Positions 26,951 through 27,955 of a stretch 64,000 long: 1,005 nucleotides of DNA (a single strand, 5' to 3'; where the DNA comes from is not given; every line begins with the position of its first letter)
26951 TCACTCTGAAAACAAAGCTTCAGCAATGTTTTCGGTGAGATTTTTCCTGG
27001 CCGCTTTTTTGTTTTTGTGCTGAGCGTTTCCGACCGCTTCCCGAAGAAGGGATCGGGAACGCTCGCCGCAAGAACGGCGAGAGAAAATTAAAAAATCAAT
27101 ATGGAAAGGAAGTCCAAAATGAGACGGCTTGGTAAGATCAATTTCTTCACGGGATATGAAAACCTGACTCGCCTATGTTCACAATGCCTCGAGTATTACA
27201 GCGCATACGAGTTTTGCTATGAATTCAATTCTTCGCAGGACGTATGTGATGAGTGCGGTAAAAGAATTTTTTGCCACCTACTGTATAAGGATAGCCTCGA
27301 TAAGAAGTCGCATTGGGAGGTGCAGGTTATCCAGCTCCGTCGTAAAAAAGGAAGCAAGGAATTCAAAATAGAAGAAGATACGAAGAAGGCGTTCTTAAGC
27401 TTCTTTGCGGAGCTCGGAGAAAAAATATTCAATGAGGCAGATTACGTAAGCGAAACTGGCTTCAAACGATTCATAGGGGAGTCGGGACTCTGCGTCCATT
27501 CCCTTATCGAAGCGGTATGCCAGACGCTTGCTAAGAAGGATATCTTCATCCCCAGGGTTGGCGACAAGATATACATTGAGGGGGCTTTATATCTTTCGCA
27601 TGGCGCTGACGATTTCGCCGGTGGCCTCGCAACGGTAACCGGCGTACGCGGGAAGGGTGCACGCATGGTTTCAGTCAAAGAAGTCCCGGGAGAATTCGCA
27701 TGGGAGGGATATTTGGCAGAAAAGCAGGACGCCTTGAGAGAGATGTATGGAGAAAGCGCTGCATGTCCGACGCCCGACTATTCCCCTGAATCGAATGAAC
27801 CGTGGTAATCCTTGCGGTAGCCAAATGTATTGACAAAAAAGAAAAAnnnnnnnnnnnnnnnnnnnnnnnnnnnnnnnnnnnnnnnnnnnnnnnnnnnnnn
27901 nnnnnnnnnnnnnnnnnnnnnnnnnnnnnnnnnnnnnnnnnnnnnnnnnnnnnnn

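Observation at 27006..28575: Low-GC two-gene island: Zn-ribbon protein plus RSH-type small-alarmone-hydrolase-like HD protein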

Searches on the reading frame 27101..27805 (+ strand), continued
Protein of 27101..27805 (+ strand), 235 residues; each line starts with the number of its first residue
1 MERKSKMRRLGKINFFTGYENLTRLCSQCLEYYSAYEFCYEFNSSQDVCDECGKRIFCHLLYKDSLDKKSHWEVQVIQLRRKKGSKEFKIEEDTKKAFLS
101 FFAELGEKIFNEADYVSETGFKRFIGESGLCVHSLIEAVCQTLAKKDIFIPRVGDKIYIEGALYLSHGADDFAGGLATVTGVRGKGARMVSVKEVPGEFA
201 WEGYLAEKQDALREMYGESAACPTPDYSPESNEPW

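Call 90: search_protein_families(library=pfam, proteins=[L119:6893-7414:+], max_evalue=0.001)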
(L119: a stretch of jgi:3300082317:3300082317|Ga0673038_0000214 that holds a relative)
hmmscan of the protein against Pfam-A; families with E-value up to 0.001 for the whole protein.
L119:6893-7414:+ (174 aa): 1 family
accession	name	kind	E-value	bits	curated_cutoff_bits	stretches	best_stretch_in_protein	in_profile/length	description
PF01105.29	EMP24_GP25L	-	4.7e-05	23.9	25.9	1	53-120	21-94/182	emp24/gp25L/p24 family/GOLD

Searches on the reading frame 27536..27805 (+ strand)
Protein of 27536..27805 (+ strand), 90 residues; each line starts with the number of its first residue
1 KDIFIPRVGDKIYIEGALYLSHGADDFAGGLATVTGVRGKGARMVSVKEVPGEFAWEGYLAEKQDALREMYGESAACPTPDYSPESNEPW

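Call 38: find_homologous_proteins(query=A3, max_evalue=0.001)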
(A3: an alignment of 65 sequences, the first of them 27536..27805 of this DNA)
Query A3 (65 sequences) (90 aa, profile of the alignment): 249 proteins with E <= 0.001 among 595 candidates; the best 120 are listed.
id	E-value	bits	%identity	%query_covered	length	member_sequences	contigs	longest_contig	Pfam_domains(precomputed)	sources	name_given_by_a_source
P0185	8.4e-36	140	37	96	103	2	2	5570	-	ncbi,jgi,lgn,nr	ncbi:hypothetical protein FJZ53_07585 [Candidatus Woesearchaeota archaeon]|nr:hypothetical protein [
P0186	8.6e-36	140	41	96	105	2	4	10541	-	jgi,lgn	-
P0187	3.1e-35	138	44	92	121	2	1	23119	-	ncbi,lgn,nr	ncbi:MAG: hypothetical protein Q8O03_08775 [Nanoarchaeota archaeon]|nr:hypothetical protein [Nanoarc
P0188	6.3e-34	134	45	94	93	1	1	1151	-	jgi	-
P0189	1.5e-33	132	42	93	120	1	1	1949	-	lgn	-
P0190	2.3e-33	132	45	93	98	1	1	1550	-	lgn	-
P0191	3.7e-33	131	36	92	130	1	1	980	-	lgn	-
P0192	8.4e-33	130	46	94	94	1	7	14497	-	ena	-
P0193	1.3e-32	129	38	93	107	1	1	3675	-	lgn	-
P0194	1.3e-32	129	46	92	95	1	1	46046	-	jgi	jgi:hypothetical protein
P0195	1.5e-32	129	47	92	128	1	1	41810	-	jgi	jgi:hypothetical protein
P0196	2.3e-32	129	38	92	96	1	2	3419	-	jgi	-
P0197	3.0e-32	128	48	92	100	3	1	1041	-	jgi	jgi:hypothetical protein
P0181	3.7e-32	128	39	91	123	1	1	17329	-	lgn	-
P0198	3.7e-32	128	41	91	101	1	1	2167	-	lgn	-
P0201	9.2e-32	127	46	92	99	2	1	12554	-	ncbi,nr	ncbi:MAG TPA: hypothetical protein VHT05_00650 [Candidatus Elarobacter sp.]|nr:hypothetical protein 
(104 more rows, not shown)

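Call 48: predict_structure(alignment_id=A3)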
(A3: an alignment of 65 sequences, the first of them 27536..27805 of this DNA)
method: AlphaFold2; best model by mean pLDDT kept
length: 90 residues; sequences in the alignment: 65
mean_pLDDT: 94.1   pTM: 0.82
mean pLDDT of the five models: 94.1, 93.7, 93.4, 91.3, 90.2
residues with pLDDT >= 90: 79; 70-90: 9; 50-70: 2; < 50: 0
segments of 3 or more residues with pLDDT < 50: none
pLDDT, mean of each block of 10 residues (from residue 1): 91 96 95 95 92 95 97 97 89
secondary structure, 60 per line:
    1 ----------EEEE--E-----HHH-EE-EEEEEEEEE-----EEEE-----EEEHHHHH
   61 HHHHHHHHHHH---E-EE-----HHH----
elements in order: E11-14 E30-38 E44-47 E53-55 H56-71

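Call 75: search_protein_families(library=ncbifam, proteins=[P0185, P0187, P0201], max_evalue=0.01)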
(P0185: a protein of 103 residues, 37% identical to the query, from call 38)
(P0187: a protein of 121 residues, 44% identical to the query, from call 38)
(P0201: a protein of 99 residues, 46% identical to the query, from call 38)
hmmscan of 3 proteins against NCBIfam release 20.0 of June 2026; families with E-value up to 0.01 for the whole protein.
P0185 (103 aa): 0 families

P0187 (121 aa): 1 family
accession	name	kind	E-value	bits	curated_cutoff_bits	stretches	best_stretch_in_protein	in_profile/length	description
TIGR01660.1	narH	equivalog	0.0029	16.1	524.05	1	60-110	25-74/492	nitrate reductase subunit beta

P0201 (99 aa): 0 families

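Call 76: search_solved_structures(query=A3, max_evalue=10)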
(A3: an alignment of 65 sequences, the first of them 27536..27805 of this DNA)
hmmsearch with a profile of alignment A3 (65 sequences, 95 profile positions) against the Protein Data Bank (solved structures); distinct sequences matched with E-value up to 10: 2.
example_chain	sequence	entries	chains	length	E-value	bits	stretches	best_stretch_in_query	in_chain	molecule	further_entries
4q51_A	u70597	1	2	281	1.3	12.4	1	7-50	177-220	Uncharacterized protein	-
1ww1_A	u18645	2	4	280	1.7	12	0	7-45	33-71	tRNase Z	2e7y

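Call 79: fold_search(model_id=the predicted structure, library=pdb)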
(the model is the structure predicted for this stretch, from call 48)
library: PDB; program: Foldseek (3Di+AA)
matches with E <= 10: 74; with E <= 0.001: 0
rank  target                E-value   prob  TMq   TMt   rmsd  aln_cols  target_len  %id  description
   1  6upt_B                6.3e-01  0.21  0.32  0.26   8.5        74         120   16  Tudor Domain of Tumor suppressor p53BP1 with MFP-2706 (released 2019-11-20)
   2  6vip_B                8.7e-01  0.16  0.32  0.25   8.1        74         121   16  TUDOR DOMAIN OF TUMOR SUPPRESSOR P53BP1 WITH MFP-6008 (released 2020-02-12)
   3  3lh0_A                1.1e+00  0.16  0.33  0.26   8.5        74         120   18  Crystal structure of the 53BP1 tandem tudor domain in complex with p53K372me2 (released 2010-03-23)
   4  5z78_C                1.2e+00  0.15  0.33  0.26   8.2        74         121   20  Structure of TIRR/53BP1 complex (released 2018-06-06)
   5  4tvr                  1.6e+00  0.15  0.32  0.14   6.7        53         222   17  Tandem Tudor and PHD domains of UHRF2 (released 2015-06-24)
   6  8u4u_F                1.9e+00  0.13  0.33  0.26   7.6        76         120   17  Crystal structure of 53BP1 tandem Tudor domain homodimer engineered with two disulfide bridges (released 2023-09-20)
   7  6vip_A                2.0e+00  0.11  0.31  0.25   8.6        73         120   18  TUDOR DOMAIN OF TUMOR SUPPRESSOR P53BP1 WITH MFP-6008 (released 2020-02-12)
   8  8u4u_A                3.1e+00  0.09  0.33  0.26   6.6        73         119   16  Crystal structure of 53BP1 tandem Tudor domain homodimer engineered with two disulfide bridges (released 2023-09-20)
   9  4x34_B                3.3e+00  0.09  0.33  0.26   7.6        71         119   17  Crystal structure of the 53BP1 tandem tudor domain in complex with p53K381acK382me2 (released 2015-03-04)
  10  7vul_A                3.5e+00  0.09  0.29  0.06   5.0        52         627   15  Structure of Klebsiella Phage P560 depolymerase (released 2022-11-16)
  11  7vul_B                4.0e+00  0.08  0.29  0.06   5.0        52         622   15  Structure of Klebsiella Phage P560 depolymerase (released 2022-11-16)
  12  5m9n_B                4.2e+00  0.11  0.39  0.20  11.0        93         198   15  Crystal structure of human TDRD1 extended Tudor domain in complex with a symmetrically dimethylated E2F peptide (released 2016-11-16)
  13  2hqe_A                4.8e+00  0.12  0.35  0.16   4.0        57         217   14  Crystal structure of human P100 Tudor domain: Large fragment (released 2007-07-03)
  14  2o4x_A                4.8e+00  0.12  0.35  0.16   4.0        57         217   14  Crystal structure of human P100 tudor domain (released 2007-02-13)
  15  8dmb_P                5.1e+00  0.14  0.37  0.12   3.9        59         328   20  Structure of Desulfovirgula thermocuniculi IsrB (DtIsrB) in complex with omega RNA and target DNA (released 2022-10-19)
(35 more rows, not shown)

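Call 80: fold_search(model_id=the predicted structure, library=viral)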
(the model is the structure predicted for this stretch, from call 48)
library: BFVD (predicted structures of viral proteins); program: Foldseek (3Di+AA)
matches with E <= 10: 297; with E <= 0.001: 0
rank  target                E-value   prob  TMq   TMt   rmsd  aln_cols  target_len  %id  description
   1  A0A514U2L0            1.5e-01  0.80  0.38  0.56   5.5        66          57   24  Uncharacterized protein [Mycobacterium phage Zolita]
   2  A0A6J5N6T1            4.0e-01  0.60  0.40  0.52   5.7        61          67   16  Uncharacterized protein [uncultured Caudovirales phage]
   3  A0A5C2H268            4.0e-01  0.14  0.29  0.30   9.5        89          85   18  Uncharacterized protein [Sinorhizobium phage ort11]
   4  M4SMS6                4.6e-01  0.21  0.30  0.32   8.6        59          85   19  (no name in the UniProt tables at hand)
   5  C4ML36                4.9e-01  0.21  0.31  0.15   8.7        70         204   24  p36 [Xanthomonas phage phiL7]
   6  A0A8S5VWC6            5.9e-01  0.72  0.37  0.31   3.3        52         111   21  (no name in the UniProt tables at hand)
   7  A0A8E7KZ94            8.1e-01  0.15  0.35  0.19   9.8        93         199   19  (no name in the UniProt tables at hand)
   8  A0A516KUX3            8.7e-01  0.13  0.29  0.33   9.1        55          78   25  Uncharacterized protein [Microbacterium phage FuzzBuster]
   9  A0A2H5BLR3            1.0e+00  0.33  0.37  0.44   4.1        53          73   24  Uncharacterized protein [Streptomyces phage Omar]
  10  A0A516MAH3            1.4e+00  0.30  0.35  0.25   3.3        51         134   22  (no name in the UniProt tables at hand)
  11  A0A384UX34            1.4e+00  0.16  0.41  0.29  11.2        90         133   18  Uncharacterized protein [Curvibacter phage P26059B]
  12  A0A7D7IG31            1.4e+00  0.14  0.31  0.34   6.4        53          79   28  (no name in the UniProt tables at hand)
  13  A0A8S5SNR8            1.4e+00  0.13  0.35  0.22   7.4        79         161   19  Transcriptional regulator FleQ factor, AAA+, ATPase, c-di-GMP [Siphoviridae sp. ct7Qv4]
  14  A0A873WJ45            1.5e+00  0.33  0.48  0.44   4.5        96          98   11  (no name in the UniProt tables at hand)
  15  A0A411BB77            1.5e+00  0.08  0.30  0.25  10.1        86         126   13  (no name in the UniProt tables at hand)
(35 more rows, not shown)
